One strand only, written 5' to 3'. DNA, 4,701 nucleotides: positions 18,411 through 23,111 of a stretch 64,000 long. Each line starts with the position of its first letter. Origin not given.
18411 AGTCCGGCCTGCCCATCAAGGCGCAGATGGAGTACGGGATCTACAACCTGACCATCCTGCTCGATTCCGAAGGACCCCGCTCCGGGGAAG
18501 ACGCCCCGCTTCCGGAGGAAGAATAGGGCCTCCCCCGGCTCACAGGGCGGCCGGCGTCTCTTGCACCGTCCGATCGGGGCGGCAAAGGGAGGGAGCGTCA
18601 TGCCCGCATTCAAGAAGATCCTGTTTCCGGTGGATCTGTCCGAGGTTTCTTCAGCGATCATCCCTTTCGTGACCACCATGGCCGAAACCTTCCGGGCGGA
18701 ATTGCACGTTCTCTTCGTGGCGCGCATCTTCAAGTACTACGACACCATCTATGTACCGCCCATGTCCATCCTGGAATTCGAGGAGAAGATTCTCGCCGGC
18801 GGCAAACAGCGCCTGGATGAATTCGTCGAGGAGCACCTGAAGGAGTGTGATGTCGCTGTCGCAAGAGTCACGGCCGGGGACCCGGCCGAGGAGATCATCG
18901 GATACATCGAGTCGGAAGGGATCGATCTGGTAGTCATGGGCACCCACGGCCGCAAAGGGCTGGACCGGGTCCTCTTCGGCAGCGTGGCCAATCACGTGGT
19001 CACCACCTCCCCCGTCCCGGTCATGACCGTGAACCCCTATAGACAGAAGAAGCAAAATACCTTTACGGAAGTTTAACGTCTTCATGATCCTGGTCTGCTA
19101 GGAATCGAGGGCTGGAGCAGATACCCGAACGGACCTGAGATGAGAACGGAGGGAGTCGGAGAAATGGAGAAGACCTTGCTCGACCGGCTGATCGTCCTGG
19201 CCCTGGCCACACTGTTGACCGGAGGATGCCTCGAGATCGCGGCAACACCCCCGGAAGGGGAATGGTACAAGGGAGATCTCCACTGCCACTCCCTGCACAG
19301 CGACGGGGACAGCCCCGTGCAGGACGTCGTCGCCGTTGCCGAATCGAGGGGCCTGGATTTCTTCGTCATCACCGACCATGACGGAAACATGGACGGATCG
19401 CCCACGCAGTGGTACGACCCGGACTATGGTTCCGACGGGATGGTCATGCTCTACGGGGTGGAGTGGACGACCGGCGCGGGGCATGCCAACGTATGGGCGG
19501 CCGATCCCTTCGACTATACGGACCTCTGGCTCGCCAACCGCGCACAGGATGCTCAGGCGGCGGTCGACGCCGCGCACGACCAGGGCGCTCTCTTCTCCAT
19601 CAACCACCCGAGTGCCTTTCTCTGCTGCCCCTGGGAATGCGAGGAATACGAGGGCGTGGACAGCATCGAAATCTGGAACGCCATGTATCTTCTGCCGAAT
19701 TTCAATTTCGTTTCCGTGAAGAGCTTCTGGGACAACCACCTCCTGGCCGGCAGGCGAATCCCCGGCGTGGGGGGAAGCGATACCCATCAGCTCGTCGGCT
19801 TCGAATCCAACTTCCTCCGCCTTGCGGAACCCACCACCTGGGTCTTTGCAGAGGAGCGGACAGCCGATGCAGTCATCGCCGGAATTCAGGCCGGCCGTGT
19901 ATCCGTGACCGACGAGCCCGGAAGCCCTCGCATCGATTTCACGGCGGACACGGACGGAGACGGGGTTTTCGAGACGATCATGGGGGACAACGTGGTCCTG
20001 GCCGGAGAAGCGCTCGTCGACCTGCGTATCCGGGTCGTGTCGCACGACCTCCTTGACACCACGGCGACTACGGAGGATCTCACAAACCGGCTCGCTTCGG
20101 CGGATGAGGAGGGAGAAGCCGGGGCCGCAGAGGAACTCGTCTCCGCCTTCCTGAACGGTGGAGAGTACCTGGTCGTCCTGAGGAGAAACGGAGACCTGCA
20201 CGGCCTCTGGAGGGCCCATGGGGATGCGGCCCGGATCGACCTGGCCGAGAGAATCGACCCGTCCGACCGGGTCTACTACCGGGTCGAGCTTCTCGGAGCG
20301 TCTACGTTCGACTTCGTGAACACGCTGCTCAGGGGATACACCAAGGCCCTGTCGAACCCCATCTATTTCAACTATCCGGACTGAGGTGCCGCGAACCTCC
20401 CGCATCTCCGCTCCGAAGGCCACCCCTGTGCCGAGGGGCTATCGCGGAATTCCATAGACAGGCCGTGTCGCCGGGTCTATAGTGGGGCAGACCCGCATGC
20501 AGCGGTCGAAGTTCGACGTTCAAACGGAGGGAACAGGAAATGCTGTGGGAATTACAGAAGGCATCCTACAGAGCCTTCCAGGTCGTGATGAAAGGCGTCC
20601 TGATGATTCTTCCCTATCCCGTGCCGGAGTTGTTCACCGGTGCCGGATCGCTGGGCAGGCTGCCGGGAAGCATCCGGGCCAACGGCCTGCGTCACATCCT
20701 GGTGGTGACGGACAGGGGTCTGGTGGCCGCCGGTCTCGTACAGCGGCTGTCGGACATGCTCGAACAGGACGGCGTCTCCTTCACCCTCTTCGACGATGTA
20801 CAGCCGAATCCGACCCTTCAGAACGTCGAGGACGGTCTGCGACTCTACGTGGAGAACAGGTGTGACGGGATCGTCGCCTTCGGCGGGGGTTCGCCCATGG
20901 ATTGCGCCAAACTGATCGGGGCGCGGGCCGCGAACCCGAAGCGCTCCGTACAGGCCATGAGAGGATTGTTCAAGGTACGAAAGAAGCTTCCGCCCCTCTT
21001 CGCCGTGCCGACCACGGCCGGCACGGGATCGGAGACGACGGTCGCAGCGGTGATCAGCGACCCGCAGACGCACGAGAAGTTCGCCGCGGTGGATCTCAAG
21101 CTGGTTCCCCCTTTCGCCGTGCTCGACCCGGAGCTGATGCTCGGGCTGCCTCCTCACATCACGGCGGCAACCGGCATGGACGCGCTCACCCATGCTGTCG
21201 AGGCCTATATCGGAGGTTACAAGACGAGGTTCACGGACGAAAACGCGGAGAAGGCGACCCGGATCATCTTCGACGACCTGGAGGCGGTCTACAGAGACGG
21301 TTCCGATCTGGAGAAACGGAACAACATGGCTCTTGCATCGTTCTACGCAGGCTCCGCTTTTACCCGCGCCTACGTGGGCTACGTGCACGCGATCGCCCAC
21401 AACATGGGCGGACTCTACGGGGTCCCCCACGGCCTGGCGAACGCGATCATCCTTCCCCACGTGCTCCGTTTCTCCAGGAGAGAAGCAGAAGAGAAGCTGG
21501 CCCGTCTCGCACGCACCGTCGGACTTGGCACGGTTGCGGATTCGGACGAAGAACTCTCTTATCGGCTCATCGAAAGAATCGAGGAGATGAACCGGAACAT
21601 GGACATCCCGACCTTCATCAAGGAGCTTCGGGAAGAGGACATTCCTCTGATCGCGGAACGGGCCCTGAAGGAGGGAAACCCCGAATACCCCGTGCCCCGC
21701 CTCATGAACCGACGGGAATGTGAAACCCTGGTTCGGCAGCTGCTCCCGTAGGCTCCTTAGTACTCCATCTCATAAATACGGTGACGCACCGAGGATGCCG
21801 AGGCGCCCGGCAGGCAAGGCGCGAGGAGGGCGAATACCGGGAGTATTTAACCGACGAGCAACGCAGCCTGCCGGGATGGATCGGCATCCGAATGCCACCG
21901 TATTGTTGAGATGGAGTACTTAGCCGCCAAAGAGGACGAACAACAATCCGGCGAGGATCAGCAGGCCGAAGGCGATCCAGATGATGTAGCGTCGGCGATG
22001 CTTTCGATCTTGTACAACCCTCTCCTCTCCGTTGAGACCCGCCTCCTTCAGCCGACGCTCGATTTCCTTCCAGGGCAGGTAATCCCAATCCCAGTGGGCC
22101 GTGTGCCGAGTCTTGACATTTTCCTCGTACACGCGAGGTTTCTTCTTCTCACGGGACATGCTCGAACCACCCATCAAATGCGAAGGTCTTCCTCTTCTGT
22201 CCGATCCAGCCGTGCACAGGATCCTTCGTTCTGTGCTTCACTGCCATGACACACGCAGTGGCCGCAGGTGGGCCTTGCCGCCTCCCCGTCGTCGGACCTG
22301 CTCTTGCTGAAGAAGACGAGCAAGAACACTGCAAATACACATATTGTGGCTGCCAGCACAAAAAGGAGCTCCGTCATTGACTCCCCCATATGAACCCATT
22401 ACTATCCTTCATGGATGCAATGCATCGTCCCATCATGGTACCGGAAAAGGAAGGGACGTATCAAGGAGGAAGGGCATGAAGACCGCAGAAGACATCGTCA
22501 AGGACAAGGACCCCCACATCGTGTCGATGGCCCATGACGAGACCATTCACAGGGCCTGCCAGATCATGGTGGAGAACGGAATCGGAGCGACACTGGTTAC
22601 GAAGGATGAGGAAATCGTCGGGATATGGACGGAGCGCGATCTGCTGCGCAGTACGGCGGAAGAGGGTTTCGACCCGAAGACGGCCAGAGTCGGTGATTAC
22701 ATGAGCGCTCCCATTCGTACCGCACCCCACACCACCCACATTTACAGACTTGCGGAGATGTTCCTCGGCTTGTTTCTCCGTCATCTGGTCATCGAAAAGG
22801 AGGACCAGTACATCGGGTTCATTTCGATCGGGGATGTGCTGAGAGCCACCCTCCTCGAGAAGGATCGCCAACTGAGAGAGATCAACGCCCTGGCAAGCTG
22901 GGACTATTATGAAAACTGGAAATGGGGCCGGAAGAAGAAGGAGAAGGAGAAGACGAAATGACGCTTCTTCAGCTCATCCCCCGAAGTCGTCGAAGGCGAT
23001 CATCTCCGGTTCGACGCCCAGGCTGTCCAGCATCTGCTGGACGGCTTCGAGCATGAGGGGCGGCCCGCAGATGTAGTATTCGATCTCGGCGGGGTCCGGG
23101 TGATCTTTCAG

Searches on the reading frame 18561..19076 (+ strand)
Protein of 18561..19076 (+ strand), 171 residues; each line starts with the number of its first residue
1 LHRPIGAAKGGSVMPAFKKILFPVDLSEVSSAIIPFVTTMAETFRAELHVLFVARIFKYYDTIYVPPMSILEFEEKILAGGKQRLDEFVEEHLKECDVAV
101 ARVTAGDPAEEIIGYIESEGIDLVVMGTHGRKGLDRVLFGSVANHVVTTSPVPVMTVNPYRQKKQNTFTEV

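Call 3: search_protein_families(library=pfam, proteins=[window:18561-19076:+])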
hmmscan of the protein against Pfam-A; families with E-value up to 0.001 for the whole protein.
window:18561-19076:+ (171 aa): 1 family
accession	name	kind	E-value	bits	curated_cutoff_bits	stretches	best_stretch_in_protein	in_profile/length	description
PF00582.32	Usp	-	2.3e-26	93.4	24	1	17-157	2-140/141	Universal stress protein family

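Call 4: search_protein_families(library=ncbifam, proteins=[window:18561-19076:+])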
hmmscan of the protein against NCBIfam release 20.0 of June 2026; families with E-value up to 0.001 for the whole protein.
window:18561-19076:+ (171 aa): 4 families
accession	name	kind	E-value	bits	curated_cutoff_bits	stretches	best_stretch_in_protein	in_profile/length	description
NF011581.0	PRK15005.1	equivalog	9.2e-11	42.1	166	1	18-157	3-143/144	universal stress protein UspF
NF008380.0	PRK11175.1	equivalog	1e-07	31.2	227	1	15-163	2-151/313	universal stress protein UspE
NF007512.0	PRK10116.1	equivalog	0.00014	21.9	167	1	17-157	3-137/142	universal stress protein UspC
NF011698.0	PRK15118.1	equivalog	0.00071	19.7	202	1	16-152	2-132/144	universal stress protein UspA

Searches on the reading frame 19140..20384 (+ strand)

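Call 7: search_protein_families(library=pfam, proteins=[window:19140-20384:+])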
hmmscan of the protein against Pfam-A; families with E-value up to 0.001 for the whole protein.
window:19140-20384:+ (414 aa): 1 family
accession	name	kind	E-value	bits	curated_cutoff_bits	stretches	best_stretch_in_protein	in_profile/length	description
PF02811.25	PHP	-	1.2e-05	26.1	26.4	1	46-87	1-43/164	PHP domain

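Call 80: search_protein_families(library=ncbifam, proteins=[window:19140-20384:+], max_evalue=0.001)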
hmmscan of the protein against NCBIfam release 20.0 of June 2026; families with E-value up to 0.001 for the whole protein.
window:19140-20384:+ (414 aa): 7 families
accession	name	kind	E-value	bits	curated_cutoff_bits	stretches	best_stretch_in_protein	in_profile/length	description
NF038032.1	CehA_McbA_metalo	domain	4.1e-53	180.9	80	1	42-411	2-315/315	CehA/McbA family metallohydrolase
NF006702.0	PRK09248.1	domain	2.9e-09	36.8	264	1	44-92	4-53/246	PHP domain-containing protein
NF005928.0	PRK07945.1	equivalog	3.7e-08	33.1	250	1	43-82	98-137/337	PHP domain-containing protein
NF041577.1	nside_bi_sphtase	equivalog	3.1e-07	29.9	400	1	45-108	4-64/276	3',5'-nucleoside bisphosphate phosphatase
NF006375.0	PRK08609.1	equivalog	2.2e-06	26.6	426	1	44-81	336-373/571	DNA polymerase/3'-5' exonuclease PolX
NF006251.0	PRK08392.1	equivalog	1.1e-05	25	212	1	46-81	3-38/216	hypothetical protein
NF047791.1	RNaseRnm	equivalog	1.2e-05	24.7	375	1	46-84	4-42/275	RNase RNM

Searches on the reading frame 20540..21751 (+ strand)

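Call 3: search_protein_families(library=pfam, proteins=[window:20540-21751:+])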
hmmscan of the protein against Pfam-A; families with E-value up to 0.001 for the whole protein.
window:20540-21751:+ (403 aa): 3 families
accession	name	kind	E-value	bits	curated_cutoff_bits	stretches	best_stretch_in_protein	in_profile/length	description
PF25137.1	ADH_Fe_C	-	1.8e-49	168.5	27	1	208-400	1-192/194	Fe-containing alcohol dehydrogenase family, C-terminal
PF00465.25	Fe-ADH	-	1e-48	165.5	31.3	1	30-197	3-168/168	Iron-containing alcohol dehydrogenase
PF13685.12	Fe-ADH_2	-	3.2e-12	47.1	28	1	34-137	3-104/149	Iron-containing alcohol dehydrogenase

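Call 4: search_protein_families(library=ncbifam, proteins=[window:20540-21751:+])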
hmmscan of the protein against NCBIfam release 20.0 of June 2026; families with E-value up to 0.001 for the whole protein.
window:20540-21751:+ (403 aa): 14 families
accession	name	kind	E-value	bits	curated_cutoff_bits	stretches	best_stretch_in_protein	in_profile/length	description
TIGR02638.1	lactal_redase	equivalog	6e-100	334.7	523.15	1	32-378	11-360/379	lactaldehyde reductase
NF041833.1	Fe_ADH_ErcA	equivalog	1.8e-95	320.3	550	1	28-379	8-360/382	alcohol dehydrogenase-like regulatory protein ErcA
NF007911.0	PRK10624.1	equivalog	7.9e-92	308.1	537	1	32-378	12-359/382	lactaldehyde reductase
NF007363.0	PRK09860.1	equivalog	5.8e-86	289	581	1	34-378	15-360/383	L-threonine dehydrogenase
NF053866.1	CholDhdGbsBBac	equivalog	2.2e-84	283.4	550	1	31-398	18-387/392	choline dehydrogenase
NF010378.0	PRK13805.1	equivalog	2.8e-77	260.4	951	1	48-363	480-820/872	bifunctional acetaldehyde-CoA/alcohol dehydrogenase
NF058672.1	4HyButDHCUPNE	equivalog_domain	1.1e-75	255.2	500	1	34-379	13-356/378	4-hydroxybutyrate dehydrogenase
NF011998.0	PRK15454.1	equivalog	2e-67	227.6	556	1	3-332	3-330/395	ethanolamine utilization ethanol dehydrogenase EutG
NF050025.1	SulfAcetaldRedSarD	equivalog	1.8e-59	201.6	700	1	30-378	10-361/385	sulfoacetaldehyde reductase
TIGR03405.1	Phn_Fe-ADH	equivalog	7e-57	192.8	423.7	1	33-338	9-312/355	iron-containing alcohol dehydrogenase PsrA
TIGR04266.1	NDMA_methanol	equivalog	9e-47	159.8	625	1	27-335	15-326/420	NDMA-dependent methanol dehydrogenase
NF011717.0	PRK15138.1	equivalog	2.2e-28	99.4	645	1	35-363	16-346/387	alcohol dehydrogenase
NF041822.1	daptide_DH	equivalog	5.7e-21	74.8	300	1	52-392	2-353/363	daptide-type RiPP biosynthesis dehydogenase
NF006941.0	PRK09423.1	subfamily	4.8e-07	28.9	336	1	33-132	13-109/367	glycerol dehydrogenase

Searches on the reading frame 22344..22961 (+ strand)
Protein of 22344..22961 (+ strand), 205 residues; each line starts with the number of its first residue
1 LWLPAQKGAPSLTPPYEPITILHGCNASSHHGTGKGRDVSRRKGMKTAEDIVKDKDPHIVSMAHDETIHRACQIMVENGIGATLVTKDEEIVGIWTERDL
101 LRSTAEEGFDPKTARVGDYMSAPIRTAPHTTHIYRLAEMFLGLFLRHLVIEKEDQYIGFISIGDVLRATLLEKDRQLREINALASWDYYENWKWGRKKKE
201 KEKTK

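Call 7: search_protein_families(library=pfam, proteins=[window:22344-22961:+])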
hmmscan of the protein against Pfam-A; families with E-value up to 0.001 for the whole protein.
window:22344-22961:+ (205 aa): 1 family
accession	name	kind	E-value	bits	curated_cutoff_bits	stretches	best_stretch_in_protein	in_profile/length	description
PF00571.33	CBS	-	7.9e-18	65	24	2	57-103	7-54/57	CBS domain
